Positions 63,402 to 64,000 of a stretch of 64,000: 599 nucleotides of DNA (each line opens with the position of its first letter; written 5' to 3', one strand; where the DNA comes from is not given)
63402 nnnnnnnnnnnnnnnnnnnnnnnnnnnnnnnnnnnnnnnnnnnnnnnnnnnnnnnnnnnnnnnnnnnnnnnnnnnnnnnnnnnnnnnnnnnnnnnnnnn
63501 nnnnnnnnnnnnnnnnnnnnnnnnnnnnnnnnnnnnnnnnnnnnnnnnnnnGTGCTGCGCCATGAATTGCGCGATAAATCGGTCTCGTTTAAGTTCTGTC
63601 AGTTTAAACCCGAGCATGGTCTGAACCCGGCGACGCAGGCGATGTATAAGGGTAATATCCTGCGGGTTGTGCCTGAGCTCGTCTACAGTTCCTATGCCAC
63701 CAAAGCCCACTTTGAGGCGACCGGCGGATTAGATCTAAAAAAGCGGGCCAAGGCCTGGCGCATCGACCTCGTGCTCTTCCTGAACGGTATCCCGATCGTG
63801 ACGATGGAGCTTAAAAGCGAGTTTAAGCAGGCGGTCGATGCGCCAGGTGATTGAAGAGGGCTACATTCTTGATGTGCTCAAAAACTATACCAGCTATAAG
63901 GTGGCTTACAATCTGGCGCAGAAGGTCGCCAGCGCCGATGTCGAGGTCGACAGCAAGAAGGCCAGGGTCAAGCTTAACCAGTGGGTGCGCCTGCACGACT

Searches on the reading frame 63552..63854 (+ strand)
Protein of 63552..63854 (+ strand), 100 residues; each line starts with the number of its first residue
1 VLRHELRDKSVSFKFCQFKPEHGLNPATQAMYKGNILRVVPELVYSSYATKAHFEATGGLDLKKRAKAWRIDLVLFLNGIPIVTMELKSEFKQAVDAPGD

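Call 70: search_protein_families(library=pfam, proteins=[window:63552-63854:+], max_evalue=0.0001)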
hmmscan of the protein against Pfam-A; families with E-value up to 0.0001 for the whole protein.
window:63552-63854:+ (100 aa): 1 family
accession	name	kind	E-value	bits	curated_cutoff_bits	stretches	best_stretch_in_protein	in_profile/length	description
PF04313.20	HSDR_N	-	1.2e-06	28.9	25.1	1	53-93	111-153/198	Type I restriction enzyme R protein N terminus (HSDR_N)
